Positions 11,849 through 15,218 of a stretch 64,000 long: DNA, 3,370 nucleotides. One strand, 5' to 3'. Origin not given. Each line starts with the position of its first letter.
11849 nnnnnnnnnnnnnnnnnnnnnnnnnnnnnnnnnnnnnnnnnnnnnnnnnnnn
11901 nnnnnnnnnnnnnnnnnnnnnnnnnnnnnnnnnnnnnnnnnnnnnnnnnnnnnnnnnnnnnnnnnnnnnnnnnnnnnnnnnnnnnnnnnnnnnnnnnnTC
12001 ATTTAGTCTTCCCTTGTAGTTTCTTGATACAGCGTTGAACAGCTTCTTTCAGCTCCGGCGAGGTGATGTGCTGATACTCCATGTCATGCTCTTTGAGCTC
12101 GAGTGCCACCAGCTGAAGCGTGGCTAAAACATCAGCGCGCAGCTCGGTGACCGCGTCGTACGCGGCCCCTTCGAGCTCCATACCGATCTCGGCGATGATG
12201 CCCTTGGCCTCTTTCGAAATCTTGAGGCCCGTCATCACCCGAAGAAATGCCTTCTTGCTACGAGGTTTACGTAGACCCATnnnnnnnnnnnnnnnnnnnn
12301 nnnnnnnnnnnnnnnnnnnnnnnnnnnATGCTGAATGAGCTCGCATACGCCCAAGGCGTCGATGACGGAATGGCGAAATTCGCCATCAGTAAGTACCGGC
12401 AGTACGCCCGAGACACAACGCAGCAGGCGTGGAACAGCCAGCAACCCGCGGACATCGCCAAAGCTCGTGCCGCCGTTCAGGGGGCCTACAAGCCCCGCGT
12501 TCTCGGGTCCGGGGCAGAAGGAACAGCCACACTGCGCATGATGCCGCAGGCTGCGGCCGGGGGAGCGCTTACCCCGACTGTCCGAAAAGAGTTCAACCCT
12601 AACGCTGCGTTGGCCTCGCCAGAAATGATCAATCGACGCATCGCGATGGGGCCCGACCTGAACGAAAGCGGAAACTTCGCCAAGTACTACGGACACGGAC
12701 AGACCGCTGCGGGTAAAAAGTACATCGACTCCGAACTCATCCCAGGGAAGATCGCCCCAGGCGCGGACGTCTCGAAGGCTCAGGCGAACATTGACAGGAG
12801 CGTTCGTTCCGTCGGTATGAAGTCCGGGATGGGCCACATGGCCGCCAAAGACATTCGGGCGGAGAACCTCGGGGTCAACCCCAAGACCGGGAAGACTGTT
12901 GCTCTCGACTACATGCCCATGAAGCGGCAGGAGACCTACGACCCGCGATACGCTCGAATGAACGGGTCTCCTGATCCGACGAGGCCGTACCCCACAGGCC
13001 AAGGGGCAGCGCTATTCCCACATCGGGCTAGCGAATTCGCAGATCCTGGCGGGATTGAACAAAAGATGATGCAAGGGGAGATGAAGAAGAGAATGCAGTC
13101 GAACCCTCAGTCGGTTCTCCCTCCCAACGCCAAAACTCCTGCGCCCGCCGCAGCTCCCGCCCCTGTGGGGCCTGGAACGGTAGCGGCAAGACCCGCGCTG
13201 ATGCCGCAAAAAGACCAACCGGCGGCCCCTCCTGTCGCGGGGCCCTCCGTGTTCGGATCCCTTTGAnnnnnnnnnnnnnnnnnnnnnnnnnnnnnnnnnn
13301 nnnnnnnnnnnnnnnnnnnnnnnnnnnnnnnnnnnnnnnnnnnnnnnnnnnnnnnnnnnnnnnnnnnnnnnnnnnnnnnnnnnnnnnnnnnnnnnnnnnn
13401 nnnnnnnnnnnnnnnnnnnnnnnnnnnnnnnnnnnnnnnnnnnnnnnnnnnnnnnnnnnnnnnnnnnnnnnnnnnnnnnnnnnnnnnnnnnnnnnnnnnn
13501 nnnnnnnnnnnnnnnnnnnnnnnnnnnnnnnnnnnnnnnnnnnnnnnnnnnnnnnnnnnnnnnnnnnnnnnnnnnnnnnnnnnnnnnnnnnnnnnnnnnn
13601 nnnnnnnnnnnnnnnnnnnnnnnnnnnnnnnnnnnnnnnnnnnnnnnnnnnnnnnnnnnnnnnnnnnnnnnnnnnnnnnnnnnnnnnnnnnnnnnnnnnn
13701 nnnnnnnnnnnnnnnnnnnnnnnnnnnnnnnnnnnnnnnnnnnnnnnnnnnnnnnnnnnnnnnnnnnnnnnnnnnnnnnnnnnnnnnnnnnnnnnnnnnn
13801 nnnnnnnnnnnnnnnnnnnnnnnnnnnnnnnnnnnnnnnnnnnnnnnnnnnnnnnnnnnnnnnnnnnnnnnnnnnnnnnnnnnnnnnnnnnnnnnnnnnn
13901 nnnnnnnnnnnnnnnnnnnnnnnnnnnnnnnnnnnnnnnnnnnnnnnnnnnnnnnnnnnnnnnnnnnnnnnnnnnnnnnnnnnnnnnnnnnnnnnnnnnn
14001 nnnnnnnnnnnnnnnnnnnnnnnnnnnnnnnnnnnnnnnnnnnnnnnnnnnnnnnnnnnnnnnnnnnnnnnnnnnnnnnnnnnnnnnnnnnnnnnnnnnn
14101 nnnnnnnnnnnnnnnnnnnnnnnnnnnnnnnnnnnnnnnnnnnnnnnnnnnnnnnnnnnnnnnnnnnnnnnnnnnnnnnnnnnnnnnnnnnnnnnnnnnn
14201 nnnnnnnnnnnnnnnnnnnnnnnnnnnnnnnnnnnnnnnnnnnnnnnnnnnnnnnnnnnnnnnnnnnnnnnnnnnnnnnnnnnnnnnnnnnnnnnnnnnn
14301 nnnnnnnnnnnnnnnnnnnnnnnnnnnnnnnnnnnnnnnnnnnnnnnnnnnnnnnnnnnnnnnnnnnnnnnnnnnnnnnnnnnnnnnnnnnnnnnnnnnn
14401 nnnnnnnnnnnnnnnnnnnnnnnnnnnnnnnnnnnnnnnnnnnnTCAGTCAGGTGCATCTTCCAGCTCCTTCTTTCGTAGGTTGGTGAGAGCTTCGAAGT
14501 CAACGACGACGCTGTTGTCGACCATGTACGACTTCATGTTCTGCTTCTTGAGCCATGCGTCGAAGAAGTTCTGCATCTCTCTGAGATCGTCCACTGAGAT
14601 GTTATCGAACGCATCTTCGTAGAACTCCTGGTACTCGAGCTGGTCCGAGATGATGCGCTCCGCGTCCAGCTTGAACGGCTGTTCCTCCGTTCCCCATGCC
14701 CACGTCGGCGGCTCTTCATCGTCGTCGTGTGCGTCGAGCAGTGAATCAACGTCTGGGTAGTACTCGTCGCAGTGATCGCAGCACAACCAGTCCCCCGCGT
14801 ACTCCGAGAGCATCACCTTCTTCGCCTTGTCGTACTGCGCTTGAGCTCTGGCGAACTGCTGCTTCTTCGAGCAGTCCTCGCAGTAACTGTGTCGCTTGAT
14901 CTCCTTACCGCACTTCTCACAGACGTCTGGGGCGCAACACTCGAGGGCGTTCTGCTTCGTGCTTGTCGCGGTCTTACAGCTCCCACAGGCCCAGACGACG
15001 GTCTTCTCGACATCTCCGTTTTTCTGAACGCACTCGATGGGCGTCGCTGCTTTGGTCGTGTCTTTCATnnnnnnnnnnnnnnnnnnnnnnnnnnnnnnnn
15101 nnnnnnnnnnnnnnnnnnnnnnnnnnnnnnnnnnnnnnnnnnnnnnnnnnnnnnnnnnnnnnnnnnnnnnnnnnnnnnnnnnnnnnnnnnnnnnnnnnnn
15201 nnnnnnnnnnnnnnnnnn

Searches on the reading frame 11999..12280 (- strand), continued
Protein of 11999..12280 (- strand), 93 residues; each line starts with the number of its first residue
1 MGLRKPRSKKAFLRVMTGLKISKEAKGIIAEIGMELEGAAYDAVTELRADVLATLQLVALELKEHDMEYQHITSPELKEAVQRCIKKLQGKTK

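Call 34: find_homologous_proteins(query=A2, max_evalue=0.001)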
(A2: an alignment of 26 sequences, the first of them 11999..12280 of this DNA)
Query A2 (26 sequences) (93 aa, profile of the alignment): 30 proteins with E <= 0.001 among 1619 candidates.
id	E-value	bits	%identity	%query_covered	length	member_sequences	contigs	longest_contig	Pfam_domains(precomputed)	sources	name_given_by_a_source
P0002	3.6e-42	160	81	100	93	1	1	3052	-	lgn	-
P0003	9.0e-42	159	84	92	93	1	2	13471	-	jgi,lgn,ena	-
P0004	1.3e-41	159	80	92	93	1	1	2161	-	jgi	jgi:hypothetical protein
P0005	3.1e-41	157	73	100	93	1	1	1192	-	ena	-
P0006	3.9e-40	154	74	96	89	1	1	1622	-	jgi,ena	-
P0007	4.1e-40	154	72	100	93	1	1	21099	-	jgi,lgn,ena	-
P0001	8.9e-40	153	100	100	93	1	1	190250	-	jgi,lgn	jgi:hypothetical protein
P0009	1.2e-39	152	71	98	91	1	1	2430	-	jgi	jgi:hypothetical protein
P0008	2.6e-39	151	73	100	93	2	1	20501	-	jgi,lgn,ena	-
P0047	1.9e-38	148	71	100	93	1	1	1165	-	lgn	-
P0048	5.2e-38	147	59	100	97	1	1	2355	-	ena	-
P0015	5.3e-38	147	62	100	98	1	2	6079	-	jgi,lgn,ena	-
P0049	7.0e-38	147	66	100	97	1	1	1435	-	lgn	-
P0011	7.8e-38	146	66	100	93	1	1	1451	-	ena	-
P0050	1.1e-37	146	62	100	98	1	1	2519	-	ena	-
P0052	5.6e-37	144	59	100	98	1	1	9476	-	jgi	jgi:hypothetical protein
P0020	2.0e-28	116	44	96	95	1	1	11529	-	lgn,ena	-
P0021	4.4e-23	99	41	88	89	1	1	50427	-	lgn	-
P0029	7.3e-15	73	49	48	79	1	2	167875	-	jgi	jgi:hypothetical protein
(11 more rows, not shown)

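Call 35: find_encoding_contigs(protein=P0021, flank=6000, max_places=1)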
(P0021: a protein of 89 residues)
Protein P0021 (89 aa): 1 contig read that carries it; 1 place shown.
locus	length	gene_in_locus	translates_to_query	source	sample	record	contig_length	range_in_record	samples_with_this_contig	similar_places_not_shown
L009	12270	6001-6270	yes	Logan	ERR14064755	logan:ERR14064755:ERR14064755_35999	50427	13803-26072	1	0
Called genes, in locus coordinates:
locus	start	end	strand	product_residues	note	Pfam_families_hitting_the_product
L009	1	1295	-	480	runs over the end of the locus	PF04851:ResIII (faint), PF00176:SNF2-rel_dom (weak), PF00271:Helicase_C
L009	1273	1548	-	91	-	-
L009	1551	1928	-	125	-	PF00072:Response_reg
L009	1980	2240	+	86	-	-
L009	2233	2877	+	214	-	PF18406:DUF1281_C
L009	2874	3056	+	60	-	-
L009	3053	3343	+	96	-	-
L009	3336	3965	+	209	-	-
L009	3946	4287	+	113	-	-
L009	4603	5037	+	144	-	-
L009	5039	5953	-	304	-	-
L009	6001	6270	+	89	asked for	-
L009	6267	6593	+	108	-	-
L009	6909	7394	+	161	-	-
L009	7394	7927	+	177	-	-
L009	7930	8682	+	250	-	PF10544:T5orf172, PF13455:MUG113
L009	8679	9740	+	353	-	PF00092:VWA, PF25106:VWA_4 (weak)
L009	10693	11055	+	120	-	-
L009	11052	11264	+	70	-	-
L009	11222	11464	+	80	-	-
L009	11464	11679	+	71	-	-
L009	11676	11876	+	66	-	-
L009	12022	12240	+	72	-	-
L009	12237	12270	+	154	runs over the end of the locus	-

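Call 36: find_encoding_contigs(protein=P0020, flank=6000, max_places=1)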
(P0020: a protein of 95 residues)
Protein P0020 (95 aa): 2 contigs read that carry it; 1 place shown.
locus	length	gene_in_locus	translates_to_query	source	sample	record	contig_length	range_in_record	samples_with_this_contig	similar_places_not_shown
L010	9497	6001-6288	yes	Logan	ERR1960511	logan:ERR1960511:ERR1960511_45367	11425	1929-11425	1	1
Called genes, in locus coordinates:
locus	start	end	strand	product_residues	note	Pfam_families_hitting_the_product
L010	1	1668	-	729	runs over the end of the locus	PF04851:ResIII (faint), PF00176:SNF2-rel_dom, PF00271:Helicase_C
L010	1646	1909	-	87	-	-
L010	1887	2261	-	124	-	PF00072:Response_reg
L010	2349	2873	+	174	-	PF00383:dCMP_cyt_deam_1, PF14437:MafB19-deam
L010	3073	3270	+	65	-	-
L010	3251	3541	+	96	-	-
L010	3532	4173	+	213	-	-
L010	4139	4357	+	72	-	-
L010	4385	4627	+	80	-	-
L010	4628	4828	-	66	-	-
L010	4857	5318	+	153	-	-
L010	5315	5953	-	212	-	-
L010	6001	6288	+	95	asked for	-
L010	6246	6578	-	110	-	-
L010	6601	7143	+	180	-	-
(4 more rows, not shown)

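Call 37: find_encoding_contigs(protein=P0029, flank=6000, max_places=1)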
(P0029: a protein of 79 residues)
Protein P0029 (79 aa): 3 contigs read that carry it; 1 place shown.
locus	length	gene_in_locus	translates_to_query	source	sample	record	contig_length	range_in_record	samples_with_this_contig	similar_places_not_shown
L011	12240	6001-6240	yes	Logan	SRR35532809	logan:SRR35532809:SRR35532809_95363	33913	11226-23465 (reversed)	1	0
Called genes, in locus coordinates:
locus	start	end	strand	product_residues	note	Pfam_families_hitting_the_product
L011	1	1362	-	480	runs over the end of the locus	PF04851:ResIII (faint), PF00176:SNF2-rel_dom (weak), PF00271:Helicase_C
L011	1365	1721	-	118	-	PF00072:Response_reg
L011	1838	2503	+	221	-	PF18406:DUF1281_C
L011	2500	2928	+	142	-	PF00383:dCMP_cyt_deam_1, PF14437:MafB19-deam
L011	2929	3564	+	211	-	-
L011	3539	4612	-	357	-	-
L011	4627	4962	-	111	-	-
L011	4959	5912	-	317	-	-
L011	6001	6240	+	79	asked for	-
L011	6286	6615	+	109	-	-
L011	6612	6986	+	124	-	-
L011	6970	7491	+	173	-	-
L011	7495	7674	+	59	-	-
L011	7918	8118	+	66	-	-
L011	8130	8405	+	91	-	-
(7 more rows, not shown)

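Call 38: find_encoding_contigs(protein=P0052, flank=6000, max_places=1)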
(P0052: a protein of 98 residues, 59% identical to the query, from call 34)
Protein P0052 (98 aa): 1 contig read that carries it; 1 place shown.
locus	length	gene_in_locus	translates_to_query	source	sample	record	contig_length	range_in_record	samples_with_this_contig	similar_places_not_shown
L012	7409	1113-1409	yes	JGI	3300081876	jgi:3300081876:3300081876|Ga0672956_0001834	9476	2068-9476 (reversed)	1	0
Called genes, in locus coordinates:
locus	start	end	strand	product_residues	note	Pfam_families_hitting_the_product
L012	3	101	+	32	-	?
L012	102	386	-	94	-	-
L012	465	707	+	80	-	-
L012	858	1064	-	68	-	-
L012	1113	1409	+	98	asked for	-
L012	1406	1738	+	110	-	-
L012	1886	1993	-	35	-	-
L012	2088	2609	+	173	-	-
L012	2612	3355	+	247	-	PF10544:T5orf172, PF13455:MUG113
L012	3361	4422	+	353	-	PF00092:VWA, PF13519:VWA_2 (faint), PF25106:VWA_4 (weak)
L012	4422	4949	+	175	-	-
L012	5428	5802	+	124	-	-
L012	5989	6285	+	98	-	-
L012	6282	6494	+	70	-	-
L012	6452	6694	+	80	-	-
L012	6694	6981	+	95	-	-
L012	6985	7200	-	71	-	-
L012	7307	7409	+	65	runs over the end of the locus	-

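Call 46: search_protein_families(library=ncbifam, alignment_id=A2, max_evalue=1)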
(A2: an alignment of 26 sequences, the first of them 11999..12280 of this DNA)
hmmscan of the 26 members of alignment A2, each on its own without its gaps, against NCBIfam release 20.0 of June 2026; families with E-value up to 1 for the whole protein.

A. member 1, window:11999-12280:- (93 aa): 0 families

B. families by the number of members that match (of 26 scanned): 17 families
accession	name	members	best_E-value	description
TIGR04372.1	glycosyl_04372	4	0.035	TIGR04372 family glycosyltransferase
NF009972.0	PRK13435.1-3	2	0.1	response regulator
TIGR03488.1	cas_Cas5p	1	0.007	type I-PGING CRISPR-associated protein Cas5p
NF006005.0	PRK08136.1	1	0.024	DNA-binding protein YbiB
NF009638.0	PRK13165.1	1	0.028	cytochrome c maturation protein CcmE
NF007598.0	PRK10244.1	1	0.037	anti-adapter protein IraP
TIGR00484.1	EF-G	1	0.049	elongation factor G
NF041502.1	integrase_1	1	0.052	site-specific integrase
NF003367.0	PRK04443.1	1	0.055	[LysW]-lysine hydrolase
NF003319.0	PRK04330.1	1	0.057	hypothetical protein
NF002241.0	PRK01146.2-5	1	0.063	DNA-directed RNA polymerase subunit L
TIGR02267.1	TIGR02267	1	0.075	DUSAM domain-containing protein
NF003006.0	PRK03817.1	1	0.089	galactokinase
NF041858.1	anti_silent_Mip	1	0.1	anti-silencing protein Mip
TIGR03904.1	SAM_YgiQ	1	0.12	YgiQ family radical SAM protein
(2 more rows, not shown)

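Call 58: fold_search(model_id=the predicted structure, library=viral)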
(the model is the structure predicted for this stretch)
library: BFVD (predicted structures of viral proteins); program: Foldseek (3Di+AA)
matches with E <= 10: 45; with E <= 0.001: 0
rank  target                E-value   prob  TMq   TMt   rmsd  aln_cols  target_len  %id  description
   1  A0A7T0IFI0            1.7e+00  0.47  0.45  0.43   5.7        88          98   12  Uncharacterized protein [Arthrobacter phage Jinkies]
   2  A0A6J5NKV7            1.9e+00  0.57  0.56  0.53   7.3       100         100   13  Uncharacterized protein [uncultured Caudovirales phage]
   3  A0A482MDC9            2.4e+00  0.80  0.61  0.68   2.1        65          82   12  (no name in the UniProt tables at hand)
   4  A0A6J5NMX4            2.4e+00  0.47  0.49  0.46   7.2        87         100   13  Uncharacterized protein [uncultured Caudovirales phage]
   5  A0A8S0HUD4            2.7e+00  0.28  0.33  0.23   4.8        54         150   20  (no name in the UniProt tables at hand)
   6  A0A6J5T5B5            3.0e+00  0.77  0.48  0.64   1.8        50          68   14  Uncharacterized protein [uncultured Caudovirales phage]
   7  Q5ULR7                3.2e+00  0.23  0.45  0.32   7.7        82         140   13  Orf47 [Lactobacillus phage LP65]
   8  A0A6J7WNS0            3.4e+00  0.28  0.55  0.50  16.7        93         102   20  Uncharacterized protein [uncultured Caudovirales phage]
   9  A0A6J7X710            3.4e+00  0.20  0.41  0.45   6.3        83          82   11  Uncharacterized protein [uncultured Caudovirales phage]
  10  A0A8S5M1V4            3.6e+00  0.25  0.49  0.45   7.1        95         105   10  Uncharacterized protein [Siphoviridae sp. cttDR14]
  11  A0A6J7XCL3            4.1e+00  0.33  0.40  0.36   4.5        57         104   16  Uncharacterized protein [uncultured Caudovirales phage]
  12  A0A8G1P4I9            4.3e+00  0.18  0.44  0.33   5.4        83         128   19  (no name in the UniProt tables at hand)
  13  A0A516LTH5            4.3e+00  0.08  0.25  0.21  11.3        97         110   11  (no name in the UniProt tables at hand)
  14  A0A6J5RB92            4.6e+00  0.05  0.25  0.19  14.8       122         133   13  Uncharacterized protein [uncultured Caudovirales phage]
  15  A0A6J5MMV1            4.9e+00  0.23  0.51  0.07   4.6        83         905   11  Uncharacterized protein [uncultured Caudovirales phage]
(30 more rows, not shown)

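Call 59: search_dna_similar(query=window:11999-12280:-, collection=phages, mode=protein, max_evalue=1)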
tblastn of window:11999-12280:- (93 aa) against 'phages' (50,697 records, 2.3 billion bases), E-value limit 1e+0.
No match.

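Call 69: search_protein_families(library=padloc, proteins=[window:11999-12280:-], max_evalue=0.1)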
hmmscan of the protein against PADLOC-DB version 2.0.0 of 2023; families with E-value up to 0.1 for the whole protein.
window:11999-12280:- (93 aa): 0 families

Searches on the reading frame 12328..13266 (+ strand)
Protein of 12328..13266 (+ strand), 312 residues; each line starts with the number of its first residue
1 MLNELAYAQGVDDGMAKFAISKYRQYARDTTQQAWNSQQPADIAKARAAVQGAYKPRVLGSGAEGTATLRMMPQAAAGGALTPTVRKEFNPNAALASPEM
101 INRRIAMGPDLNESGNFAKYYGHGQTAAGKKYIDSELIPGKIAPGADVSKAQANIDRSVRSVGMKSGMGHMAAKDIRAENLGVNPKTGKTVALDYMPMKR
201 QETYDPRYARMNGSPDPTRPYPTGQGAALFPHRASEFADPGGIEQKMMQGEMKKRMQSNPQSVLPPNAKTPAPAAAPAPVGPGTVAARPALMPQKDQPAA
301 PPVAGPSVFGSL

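Call 3: search_protein_families(library=pfam, proteins=[window:12328-13266:+], max_evalue=1)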
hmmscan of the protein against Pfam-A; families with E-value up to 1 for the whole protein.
window:12328-13266:+ (312 aa): 0 families

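Call 4: search_protein_families(library=phrogs, proteins=[window:12328-13266:+], max_evalue=1)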
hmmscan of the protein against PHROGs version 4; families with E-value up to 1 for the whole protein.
window:12328-13266:+ (312 aa): 0 families

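Call 65: search_solved_structures(query=window:12328-13266:+, max_evalue=1)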
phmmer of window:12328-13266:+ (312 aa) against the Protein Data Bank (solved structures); distinct sequences matched with E-value up to 1: 4.
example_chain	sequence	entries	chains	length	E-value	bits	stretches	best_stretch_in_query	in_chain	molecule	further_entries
7vci_F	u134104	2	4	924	0.006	19.7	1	166-290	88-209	Nuclear pore complex protein Nup96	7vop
6lk8_G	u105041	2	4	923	0.011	18.9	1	170-290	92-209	Nuclear pore complex protein Nup96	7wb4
4yew_A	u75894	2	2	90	0.16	15.1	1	136-193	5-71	DNA-binding protein HU-beta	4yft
2o97_B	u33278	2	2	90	0.21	14.7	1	136-193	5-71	DNA-binding protein HU-beta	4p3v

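Call 69: search_protein_families(library=padloc, proteins=[window:12328-13266:+], max_evalue=0.1)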
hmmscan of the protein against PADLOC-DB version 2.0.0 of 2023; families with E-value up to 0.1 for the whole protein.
window:12328-13266:+ (312 aa): 0 families

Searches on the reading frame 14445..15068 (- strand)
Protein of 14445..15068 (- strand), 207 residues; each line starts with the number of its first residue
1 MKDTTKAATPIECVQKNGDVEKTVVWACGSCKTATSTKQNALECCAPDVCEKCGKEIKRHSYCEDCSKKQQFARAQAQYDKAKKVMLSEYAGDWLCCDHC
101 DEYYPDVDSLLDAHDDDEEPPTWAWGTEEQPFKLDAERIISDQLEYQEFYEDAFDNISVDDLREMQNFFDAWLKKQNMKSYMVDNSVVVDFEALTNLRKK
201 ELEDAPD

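Call 3: search_protein_families(library=pfam, proteins=[window:14445-15068:-], max_evalue=1)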
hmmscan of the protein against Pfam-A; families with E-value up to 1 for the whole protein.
window:14445-15068:- (207 aa): 0 families

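Call 4: search_protein_families(library=phrogs, proteins=[window:14445-15068:-], max_evalue=1)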
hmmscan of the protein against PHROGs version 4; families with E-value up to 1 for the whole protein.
window:14445-15068:- (207 aa): 5 families
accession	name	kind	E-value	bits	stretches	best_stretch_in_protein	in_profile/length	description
phrog_1672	-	unknown function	0.00023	21.8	1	145-202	101-164/168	-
phrog_6246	-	unknown function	0.015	16.4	1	149-202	59-113/113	-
phrog_5602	-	unknown function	0.072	13.8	1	83-104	7-28/60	-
phrog_37104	-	unknown function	0.18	12.9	1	68-86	22-40/59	-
phrog_26165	-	unknown function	0.28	12.6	1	41-87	46-91/103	-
